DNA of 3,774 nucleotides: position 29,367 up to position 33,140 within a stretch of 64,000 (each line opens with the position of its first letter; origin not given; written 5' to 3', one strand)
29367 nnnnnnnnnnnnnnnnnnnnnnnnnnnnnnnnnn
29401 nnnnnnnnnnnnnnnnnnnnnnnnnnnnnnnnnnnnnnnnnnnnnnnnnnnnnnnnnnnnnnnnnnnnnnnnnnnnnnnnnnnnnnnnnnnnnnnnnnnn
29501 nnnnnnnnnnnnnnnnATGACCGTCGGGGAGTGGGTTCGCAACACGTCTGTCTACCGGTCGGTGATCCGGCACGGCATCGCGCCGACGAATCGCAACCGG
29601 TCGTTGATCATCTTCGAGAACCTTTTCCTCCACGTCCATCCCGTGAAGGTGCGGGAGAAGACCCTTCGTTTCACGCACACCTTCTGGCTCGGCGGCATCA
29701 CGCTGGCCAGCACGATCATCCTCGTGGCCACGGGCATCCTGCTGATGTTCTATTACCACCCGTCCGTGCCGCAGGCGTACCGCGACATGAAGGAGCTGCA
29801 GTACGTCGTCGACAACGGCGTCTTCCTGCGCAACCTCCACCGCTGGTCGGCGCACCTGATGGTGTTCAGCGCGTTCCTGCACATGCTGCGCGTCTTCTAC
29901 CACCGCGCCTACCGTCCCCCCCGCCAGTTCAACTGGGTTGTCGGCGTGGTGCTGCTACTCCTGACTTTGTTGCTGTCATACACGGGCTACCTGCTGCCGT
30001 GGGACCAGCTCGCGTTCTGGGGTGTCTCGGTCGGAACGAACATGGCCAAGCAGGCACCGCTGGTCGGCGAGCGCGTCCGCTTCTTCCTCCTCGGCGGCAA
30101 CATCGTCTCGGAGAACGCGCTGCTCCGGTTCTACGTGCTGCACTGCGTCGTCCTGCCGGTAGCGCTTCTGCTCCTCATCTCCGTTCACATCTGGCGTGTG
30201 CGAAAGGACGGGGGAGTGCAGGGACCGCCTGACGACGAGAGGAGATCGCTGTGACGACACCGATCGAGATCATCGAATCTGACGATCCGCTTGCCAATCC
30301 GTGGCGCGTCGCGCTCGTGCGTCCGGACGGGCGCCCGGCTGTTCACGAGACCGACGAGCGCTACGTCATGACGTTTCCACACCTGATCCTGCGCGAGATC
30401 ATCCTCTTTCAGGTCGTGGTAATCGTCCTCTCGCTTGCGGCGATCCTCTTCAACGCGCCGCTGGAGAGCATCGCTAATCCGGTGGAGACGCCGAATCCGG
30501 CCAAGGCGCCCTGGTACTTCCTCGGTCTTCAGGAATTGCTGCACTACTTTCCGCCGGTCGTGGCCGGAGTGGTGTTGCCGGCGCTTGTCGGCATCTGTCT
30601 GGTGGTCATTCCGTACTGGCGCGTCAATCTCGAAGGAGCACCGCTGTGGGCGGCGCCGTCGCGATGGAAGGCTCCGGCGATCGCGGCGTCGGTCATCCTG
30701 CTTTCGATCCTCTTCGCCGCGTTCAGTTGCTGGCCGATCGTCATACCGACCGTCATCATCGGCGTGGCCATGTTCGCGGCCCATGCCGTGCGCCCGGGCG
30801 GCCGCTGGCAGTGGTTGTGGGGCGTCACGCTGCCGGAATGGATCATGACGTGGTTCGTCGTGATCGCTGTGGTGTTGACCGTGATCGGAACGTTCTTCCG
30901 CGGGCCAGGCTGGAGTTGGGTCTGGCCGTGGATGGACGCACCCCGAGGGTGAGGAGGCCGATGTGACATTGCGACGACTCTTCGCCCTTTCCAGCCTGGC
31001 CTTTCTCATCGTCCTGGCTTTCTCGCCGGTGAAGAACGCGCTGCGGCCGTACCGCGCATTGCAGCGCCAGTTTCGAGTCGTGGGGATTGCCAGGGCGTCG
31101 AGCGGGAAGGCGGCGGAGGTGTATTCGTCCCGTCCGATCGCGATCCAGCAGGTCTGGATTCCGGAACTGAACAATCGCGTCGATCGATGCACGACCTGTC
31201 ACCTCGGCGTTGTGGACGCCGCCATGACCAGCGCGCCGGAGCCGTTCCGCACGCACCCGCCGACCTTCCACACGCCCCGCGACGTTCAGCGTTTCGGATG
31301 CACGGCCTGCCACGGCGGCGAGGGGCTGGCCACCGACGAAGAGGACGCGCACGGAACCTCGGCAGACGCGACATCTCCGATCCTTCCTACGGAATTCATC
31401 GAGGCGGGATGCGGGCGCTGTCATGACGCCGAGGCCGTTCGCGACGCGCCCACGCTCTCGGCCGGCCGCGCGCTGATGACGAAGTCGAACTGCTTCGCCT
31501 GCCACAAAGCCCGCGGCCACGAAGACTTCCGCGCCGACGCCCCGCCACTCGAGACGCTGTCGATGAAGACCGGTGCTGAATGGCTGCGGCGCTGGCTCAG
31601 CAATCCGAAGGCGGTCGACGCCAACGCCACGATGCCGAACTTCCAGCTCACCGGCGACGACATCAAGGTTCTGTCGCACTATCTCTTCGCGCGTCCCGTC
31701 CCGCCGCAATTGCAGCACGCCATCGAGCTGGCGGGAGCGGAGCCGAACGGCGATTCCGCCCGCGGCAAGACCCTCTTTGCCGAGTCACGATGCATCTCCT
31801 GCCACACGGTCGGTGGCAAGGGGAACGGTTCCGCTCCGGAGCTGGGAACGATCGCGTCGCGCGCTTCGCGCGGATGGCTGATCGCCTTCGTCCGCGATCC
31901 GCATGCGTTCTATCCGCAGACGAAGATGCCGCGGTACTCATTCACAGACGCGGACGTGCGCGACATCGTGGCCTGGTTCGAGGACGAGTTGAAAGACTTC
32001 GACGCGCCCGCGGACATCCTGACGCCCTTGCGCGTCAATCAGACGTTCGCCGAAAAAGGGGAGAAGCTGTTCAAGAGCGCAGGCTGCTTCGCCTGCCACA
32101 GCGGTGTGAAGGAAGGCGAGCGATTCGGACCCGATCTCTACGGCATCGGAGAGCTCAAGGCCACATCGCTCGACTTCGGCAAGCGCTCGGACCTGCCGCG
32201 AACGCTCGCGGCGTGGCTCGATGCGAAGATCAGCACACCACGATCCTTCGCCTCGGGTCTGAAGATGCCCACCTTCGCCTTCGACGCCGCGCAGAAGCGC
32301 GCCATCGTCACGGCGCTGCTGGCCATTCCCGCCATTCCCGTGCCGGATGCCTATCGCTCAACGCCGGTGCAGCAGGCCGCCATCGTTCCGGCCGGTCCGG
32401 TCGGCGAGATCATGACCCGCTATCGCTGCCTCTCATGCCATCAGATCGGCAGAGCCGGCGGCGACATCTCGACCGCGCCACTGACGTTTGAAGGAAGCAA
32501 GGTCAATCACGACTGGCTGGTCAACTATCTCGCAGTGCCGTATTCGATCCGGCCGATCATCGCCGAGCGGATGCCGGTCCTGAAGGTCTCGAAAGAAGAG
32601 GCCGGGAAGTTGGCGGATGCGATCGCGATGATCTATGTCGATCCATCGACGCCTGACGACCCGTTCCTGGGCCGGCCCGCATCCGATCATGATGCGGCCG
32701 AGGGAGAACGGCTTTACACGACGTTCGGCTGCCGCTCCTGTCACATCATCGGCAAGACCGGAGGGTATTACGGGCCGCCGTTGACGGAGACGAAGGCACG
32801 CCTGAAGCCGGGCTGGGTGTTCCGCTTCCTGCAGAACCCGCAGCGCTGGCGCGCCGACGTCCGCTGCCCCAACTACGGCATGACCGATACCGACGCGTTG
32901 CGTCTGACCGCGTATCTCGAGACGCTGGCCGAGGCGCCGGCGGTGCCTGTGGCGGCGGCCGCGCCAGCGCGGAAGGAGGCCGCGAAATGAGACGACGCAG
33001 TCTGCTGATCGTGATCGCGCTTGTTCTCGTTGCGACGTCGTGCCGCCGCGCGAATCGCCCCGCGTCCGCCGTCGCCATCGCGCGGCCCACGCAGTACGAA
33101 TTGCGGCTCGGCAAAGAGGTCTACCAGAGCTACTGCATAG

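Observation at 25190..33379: Eight-gene operon combining a heme-porin, cupredoxin, GltD-like NAD(P)H flavoprotein, Rieske/split cytochrome b, octaheme and monoheme cytochromes c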

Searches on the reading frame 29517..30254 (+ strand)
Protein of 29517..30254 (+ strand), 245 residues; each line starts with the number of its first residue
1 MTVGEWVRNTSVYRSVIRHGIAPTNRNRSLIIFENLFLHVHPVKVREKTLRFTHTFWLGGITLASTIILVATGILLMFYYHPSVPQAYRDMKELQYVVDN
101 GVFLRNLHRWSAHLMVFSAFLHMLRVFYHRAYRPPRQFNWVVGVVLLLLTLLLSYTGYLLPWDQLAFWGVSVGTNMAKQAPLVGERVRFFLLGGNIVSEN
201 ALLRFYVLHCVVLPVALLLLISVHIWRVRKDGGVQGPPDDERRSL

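Call 7: search_protein_families(library=pfam, proteins=[window:29517-30254:+], max_evalue=0.01)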
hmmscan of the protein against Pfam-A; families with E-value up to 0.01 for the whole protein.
window:29517-30254:+ (245 aa): 4 families
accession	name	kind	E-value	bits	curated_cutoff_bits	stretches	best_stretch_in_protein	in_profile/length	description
PF00033.24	Cytochrome_B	-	1.8e-42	145.8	27.2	1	53-231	11-188/189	Cytochrome b/b6/petB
PF13631.11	Cytochrom_B_N_2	-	4.2e-41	141.1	27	1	113-239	1-126/169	Cytochrome b(N-terminal)/b6/petB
PF14358.11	DUF4405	-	1.6e-08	35.4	26.7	1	60-123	4-62/66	Domain of unknown function (DUF4405)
PF14340.12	DUF4395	-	0.0093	16.7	24.5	1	106-158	40-95/130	Domain of unknown function (DUF4395)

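Call 8: search_protein_families(library=ncbifam, proteins=[window:29517-30254:+], max_evalue=0.01)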
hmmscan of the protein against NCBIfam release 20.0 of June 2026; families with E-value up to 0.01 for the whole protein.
window:29517-30254:+ (245 aa): 4 families
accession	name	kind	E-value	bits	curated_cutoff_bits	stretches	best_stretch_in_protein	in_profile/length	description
NF040969.1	cytb_ExtP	equivalog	8.3e-81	270.7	290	1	33-235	2-204/205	selenite/tellurite reduction operon b-type cytochrome ExtP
NF002990.0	PRK03735.1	subfamily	7.5e-56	189.4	325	1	52-237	38-222/223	cytochrome b6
NF050120.1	bc1_QcrB_actin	exception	3.5e-38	131.7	500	1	53-228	23-215/458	cytochrome bc1 complex cytochrome b subunit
NF041076.1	cyt_b_SoxC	equivalog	8.8e-25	87.6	740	1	52-225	24-192/542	proton pump complex cytochrome B SoxC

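Call 38: find_related_loci(query=A2, collection=genome_contigs, flank=10000)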
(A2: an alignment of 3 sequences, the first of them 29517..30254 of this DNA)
Query A2 (245 aa) in genome_contigs; peptide patterns used: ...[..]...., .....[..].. (x = any residue, [..] = any of these).
600 stretches matched a pattern (row limit reached: there are more); 585 encode a relative of the query (tblastn E <= 1e-3); the best 80 are kept; 80 distinct loci.
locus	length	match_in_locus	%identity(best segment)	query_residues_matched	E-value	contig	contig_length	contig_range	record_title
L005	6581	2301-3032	99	1-244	9e-163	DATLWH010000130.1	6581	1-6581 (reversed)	MAG TPA_asm: Thermoanaerobaculia bacterium isolate SMAG_U13213 k141_65706, whole genome shotgun sequence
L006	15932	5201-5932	89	1-244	6e-144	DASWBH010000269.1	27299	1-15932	MAG TPA_asm: Thermoanaerobaculia bacterium isolate SMAG_U2677 k141_224459, whole genome shotgun sequence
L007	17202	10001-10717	85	2-240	3e-143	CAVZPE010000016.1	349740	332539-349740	MAG: uncultured Acidobacteriota bacterium isolate MFD05942.bin.2.82 genome assembly, contig: contig_2900, whole genome s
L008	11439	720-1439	84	1-240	4e-142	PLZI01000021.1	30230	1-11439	MAG: Acidobacteria bacterium isolate palsa_351 73.20120700_P3D.154_contig_41004, whole genome shotgun sequence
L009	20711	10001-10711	84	7-243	6e-135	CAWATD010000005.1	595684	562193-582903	MAG: uncultured Acidobacteriota bacterium isolate MFD02134.bin.2.124 genome assembly, contig: contig_448, whole genome s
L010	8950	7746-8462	85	2-240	7e-135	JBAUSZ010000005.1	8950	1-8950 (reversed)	MAG: Thermoanaerobaculia bacterium isolate MFD02237_ilm_asm_bin7 k127_130596, whole genome shotgun sequence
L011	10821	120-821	84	7-240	2e-134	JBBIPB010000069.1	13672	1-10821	MAG: Acidobacteriota bacterium isolate QH2S170213_bin_293 NODE_5078_length_13672_cov_11.004700, whole genome shotgun seq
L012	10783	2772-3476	83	7-241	4e-133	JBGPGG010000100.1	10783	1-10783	MAG: Thermoanaerobaculia bacterium isolate OBJ_0618_7090110_48 k141_1478898_length_10783_cov_44.9357, whole genome shotg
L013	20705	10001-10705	84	7-241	2e-132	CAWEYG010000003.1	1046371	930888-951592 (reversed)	MAG: uncultured Acidobacteriota bacterium isolate MFD05513.bin.1.255 genome assembly, contig: contig_17232, whole genome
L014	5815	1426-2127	84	7-240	9e-132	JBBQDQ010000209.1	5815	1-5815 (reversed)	MAG: Thermoanaerobaculia bacterium isolate Co_metawrap_1157 Cmw_1157_k141_25051090_length_5815_cov_9.0000, whole genome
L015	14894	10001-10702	83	7-240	5e-131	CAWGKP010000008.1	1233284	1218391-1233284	MAG: uncultured Acidobacteriota bacterium isolate MFD00822.bin.2.174 genome assembly, contig: contig_40926, whole genome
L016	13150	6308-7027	84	2-241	1e-130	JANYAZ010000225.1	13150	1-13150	MAG: Geothrix sp. isolate GL140_5_metabat_425_sub GL140_5_k141_1077039, whole genome shotgun sequence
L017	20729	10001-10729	79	3-241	5e-127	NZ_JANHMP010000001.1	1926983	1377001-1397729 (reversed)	Geothrix campi strain SG10 Scaffold1, whole genome shotgun sequence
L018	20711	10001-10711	82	8-244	1e-126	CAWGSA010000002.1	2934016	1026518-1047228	MAG: uncultured Acidobacteriota bacterium isolate MFD06085.bin.1.160 genome assembly, contig: contig_18397, whole genome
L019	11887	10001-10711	81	3-239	2e-125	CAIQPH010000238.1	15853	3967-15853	MAG: uncultured Holophagaceae bacterium isolate VK_bin-2000 genome assembly, contig: bin-2000:238/328, whole genome shot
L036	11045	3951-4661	64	5-244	3e-99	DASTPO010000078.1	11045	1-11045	MAG TPA_asm: Candidatus Angelobacter sp. isolate SMAG_U2199 k141_580077, whole genome shotgun sequence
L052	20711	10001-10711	64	5-241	2e-95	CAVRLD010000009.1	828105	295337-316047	MAG: uncultured Acidobacteriota bacterium isolate MFD05513.bin.2.94 genome assembly, contig: contig_23430, whole genome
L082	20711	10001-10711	60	5-241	2e-93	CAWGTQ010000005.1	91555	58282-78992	MAG: uncultured Acidobacteriota bacterium isolate MFD05580.bin.2.5 genome assembly, contig: contig_14844, whole genome s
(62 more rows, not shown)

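Call 59: search_solved_structures(query=window:29517-30254:+, max_evalue=1e-20)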
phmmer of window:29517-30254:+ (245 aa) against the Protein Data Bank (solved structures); distinct sequences matched with E-value up to 1e-20: 49.
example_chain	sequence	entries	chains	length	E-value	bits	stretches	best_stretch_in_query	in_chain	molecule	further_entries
7r0w_I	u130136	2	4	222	6.3e-41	144.1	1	56-237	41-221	Cytochrome b6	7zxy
6rqf_I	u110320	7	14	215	1.8e-40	142.6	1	56-237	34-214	Cytochrome b6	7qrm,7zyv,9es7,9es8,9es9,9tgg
2zt9_A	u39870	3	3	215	5.9e-40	140.9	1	56-237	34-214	Cytochrome b6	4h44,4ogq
1vf5_A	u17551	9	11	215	1.2e-39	140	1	56-237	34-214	CYTOCHROME B6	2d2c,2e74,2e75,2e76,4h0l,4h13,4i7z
1q90_B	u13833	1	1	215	2.2e-38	135.8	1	56-237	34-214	Cytochrome b6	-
9fks_a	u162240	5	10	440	4.9e-35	124.8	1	53-233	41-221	Cytochrome b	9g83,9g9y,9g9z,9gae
2yiu_A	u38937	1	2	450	5.2e-35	124.7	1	53-233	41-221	CYTOCHROME B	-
6nin_A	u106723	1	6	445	2.6e-34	122.4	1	50-233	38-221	Cytochrome b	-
2qjk_A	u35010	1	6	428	3.1e-34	122.2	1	50-233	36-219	Cytochrome b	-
2qjp_A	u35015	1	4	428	3.2e-34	122.2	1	50-233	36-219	Cytochrome b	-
2fyn_A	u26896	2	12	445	3.5e-34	122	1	50-233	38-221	Cytochrome b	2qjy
5kkz_A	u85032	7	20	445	3.5e-34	122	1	50-233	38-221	Cytochrome b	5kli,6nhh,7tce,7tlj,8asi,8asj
29xz_B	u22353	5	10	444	5.5e-34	121.4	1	53-233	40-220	Cytochrome b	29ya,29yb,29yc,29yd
1zrt_C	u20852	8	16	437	7.6e-34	120.9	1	53-233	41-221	Cytochrome b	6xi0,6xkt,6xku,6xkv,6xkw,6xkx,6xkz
29ye_B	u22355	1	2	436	1.1e-33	120.4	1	53-233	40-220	Cytochrome b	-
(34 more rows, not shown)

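Call 70: search_protein_families(library=pfam, proteins=[L036:8110-9402:+, L052:4364-5167:+, L082:15906-18122:+], max_evalue=0.01)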
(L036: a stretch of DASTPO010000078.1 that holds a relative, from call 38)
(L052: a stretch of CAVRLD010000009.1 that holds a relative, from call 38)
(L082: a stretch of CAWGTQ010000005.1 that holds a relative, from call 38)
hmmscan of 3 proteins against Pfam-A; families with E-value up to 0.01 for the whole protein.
L036:8110-9402:+ (430 aa): 0 families

L052:4364-5167:+ (267 aa): 5 families
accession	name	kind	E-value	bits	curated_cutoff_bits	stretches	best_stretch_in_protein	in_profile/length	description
PF13545.12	HTH_Crp_2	-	1e-19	70.7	27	1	191-263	1-69/70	Crp-like helix-turn-helix domain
PF00027.35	cNMP_binding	-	7.5e-19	67.9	27.5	1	72-158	3-89/89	Cyclic nucleotide-binding domain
PF00325.26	Crp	-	1.9e-09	37.5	21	1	215-245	1-31/32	Bacterial regulatory proteins, crp family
PF25213.1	HVO_A0261_N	-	0.0033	17.7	35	1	217-250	25-58/86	HVO_A0261 N-terminal domain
PF04545.22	Sigma70_r4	-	0.0049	16.8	24.1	0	217-235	21-39/50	Sigma-70, region 4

L082:15906-18122:+ (738 aa): 2 families
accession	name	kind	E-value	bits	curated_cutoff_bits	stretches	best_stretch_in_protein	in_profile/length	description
PF01266.30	DAO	-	5.1e-06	26.7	27.9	1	78-119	1-37/353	FAD dependent oxidoreductase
PF13454.12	NAD_binding_9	-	0.0022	18.4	21.8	1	80-117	1-36/155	FAD-NAD(P)-binding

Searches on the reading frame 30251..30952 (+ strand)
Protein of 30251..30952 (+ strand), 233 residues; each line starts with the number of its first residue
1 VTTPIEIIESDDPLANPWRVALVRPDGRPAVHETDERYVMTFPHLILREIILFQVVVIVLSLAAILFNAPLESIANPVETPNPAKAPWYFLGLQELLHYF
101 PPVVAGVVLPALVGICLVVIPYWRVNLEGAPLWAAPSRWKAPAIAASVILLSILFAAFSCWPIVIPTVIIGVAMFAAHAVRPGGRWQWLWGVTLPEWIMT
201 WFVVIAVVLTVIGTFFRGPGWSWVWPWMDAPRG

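Call 7: search_protein_families(library=pfam, proteins=[window:30251-30952:+], max_evalue=0.01)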
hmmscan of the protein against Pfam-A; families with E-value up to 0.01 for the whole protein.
window:30251-30952:+ (233 aa): 1 family
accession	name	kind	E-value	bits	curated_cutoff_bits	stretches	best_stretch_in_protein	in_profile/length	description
PF00032.22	Cytochrom_B_C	-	0.0004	21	20.7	1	75-134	2-61/102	Cytochrome b(C-terminal)/b6/petD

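Call 8: search_protein_families(library=ncbifam, proteins=[window:30251-30952:+], max_evalue=0.01)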
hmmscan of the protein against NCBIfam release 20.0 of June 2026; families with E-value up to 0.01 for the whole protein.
window:30251-30952:+ (233 aa): 2 families
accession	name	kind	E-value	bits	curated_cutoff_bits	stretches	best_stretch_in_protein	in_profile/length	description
NF040970.1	memb_ExtQ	equivalog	7.3e-12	45.7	150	1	38-153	1-118/134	selenite/tellurite reduction operon b-type cytochrome membrane protein ExtQ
TIGR03173.1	pbuX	subfamily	0.0041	15.9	414.15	1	94-173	105-181/407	xanthine permease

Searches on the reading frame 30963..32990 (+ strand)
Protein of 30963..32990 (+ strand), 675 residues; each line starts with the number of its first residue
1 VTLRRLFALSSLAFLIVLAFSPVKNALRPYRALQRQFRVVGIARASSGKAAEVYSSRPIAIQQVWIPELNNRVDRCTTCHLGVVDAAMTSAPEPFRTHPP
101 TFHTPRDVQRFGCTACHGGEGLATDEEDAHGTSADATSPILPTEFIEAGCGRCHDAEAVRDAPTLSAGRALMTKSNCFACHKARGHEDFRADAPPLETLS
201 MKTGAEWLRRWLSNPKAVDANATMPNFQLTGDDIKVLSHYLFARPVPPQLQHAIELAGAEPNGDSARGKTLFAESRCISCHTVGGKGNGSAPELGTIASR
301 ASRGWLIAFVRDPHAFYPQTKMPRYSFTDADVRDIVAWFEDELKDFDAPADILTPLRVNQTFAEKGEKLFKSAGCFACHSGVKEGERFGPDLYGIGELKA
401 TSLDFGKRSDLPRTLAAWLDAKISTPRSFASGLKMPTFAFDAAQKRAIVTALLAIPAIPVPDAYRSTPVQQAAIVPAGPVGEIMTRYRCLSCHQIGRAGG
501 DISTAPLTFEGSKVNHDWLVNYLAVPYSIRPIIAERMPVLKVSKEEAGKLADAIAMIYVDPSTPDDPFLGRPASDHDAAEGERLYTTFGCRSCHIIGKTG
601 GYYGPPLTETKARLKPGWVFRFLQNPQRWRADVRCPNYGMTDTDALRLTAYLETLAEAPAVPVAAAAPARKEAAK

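Call 7: search_protein_families(library=pfam, proteins=[window:30963-32990:+], max_evalue=0.01)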
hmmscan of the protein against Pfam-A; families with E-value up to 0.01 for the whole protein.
window:30963-32990:+ (675 aa): 7 families
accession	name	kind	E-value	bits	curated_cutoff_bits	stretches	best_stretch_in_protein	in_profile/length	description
PF00034.26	Cytochrom_C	-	3.1e-38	131.4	21.3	4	266-338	2-85/90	Cytochrome c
PF13442.11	Cytochrome_CBB3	-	4.7e-27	94.6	27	3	266-338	4-67/68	Cytochrome C oxidase, cbb3-type, subunit III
PF02433.20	FixO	-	3.9e-09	36.8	29.6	0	291-334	103-146/219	Cytochrome C oxidase, mono-heme subunit/FixO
PF14522.11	Cytochrome_C7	-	1.4e-08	34.9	24.8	1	108-182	9-67/67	Cytochrome c7 and related cytochrome c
PF22113.1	Mtrc-MtrF_II-IV_dom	-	6.4e-06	26.2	30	0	70-121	117-167/176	Outer membrane cytochrome MtrC/MtrF-like, domains II/IV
PF14537.11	Cytochrom_c3_2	-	1e-05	26.3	25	0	71-118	24-65/79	Cytochrome c3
PF09699.15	Paired_CXXCH_1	-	0.00019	21.5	20.6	0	103-157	1-39/41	Doubled CXXCH motif (Paired_CXXCH_1)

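Call 8: search_protein_families(library=ncbifam, proteins=[window:30963-32990:+], max_evalue=0.01)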
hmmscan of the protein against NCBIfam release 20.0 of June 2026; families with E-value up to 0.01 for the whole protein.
window:30963-32990:+ (675 aa): 20 families
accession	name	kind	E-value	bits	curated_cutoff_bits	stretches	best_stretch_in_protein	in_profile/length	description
TIGR04485.1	thiosulf_SoxX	equivalog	2.5e-29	101.8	61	3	275-338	3-74/78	sulfur oxidation c-type cytochrome SoxX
TIGR02603.1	CxxCH_TIGR02603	domain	7.1e-25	87.6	68.15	3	263-314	1-51/134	putative heme-binding domain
NF040971.1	cytc_ExtS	equivalog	3.2e-20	72.5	100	3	266-337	79-145/262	selenite/tellurite reduction operon c-type cytochrome lipoprotein ExtS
NF045773.1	cytochro_C550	exception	1.8e-15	56.9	125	0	270-339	53-116/118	cytochrome c550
NF045774.1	cytochro_C551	exception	4.3e-15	55.6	118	1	264-341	38-108/110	cytochrome c551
NF050122.1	bc1_QcrC_actin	exception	1.4e-14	54.1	200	2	360-503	38-161/253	cytochrome bc1 complex diheme cytochrome c subunit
TIGR00782.1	ccoP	equivalog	8.1e-11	41.7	179.95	0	220-289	166-226/285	cytochrome-c oxidase, cbb3-type subunit III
NF011055.0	PRK14487.1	subfamily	1.2e-08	34.7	218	0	291-330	109-148/212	cbb3-type cytochrome c oxidase subunit II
NF011054.0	PRK14486.1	equivalog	2.1e-08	34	447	1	291-331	104-144/294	putative bifunctional cbb3-type cytochrome c oxidase subunit II/cytochrome c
TIGR00781.1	ccoO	equivalog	3e-08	33.7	200.65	0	291-335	103-147/232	cytochrome-c oxidase, cbb3-type subunit II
NF040606.1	CytoC_perox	subfamily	2.4e-05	23.7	150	0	338-385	272-319/524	di-heme-cytochrome C peroxidase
NF049874.1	PdsA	exception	3.6e-05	23.7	330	0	265-287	119-141/198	periplasmic diheme shuttle PdsA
NF040943.1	cytoc3_ExtM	equivalog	6.9e-05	21.3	800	1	112-174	38-99/599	selenite/tellurite reduction operon c-type cytochrome ExtM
TIGR03508.1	decahem_SO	subfamily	0.00011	21.8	192.2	1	74-187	3-107/258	DmsE family decaheme c-type cytochrome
NF041028.1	decahem_GSU2203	exception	0.00011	21.6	325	1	74-187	37-138/317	GSU2203 family decaheme c-type cytochrome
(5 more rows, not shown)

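Call 89: search_solved_structures(query=window:30963-32990:+, max_evalue=0.001)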
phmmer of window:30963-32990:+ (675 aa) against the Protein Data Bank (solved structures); distinct sequences matched with E-value up to 0.001: 4.
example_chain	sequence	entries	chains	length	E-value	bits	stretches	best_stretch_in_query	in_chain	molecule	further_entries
3o0r_C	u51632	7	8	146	9.4e-05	24.1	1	265-338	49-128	Nitric oxide reductase subunit C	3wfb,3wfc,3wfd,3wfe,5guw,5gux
4dy9_A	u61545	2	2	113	0.00017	23.3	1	363-453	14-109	Cytochrome c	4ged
4xyd_B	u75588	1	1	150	0.00053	21.6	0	264-300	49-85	NorC-like protein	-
2yk3_A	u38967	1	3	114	0.00073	21.2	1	363-453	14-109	CYTOCHROME C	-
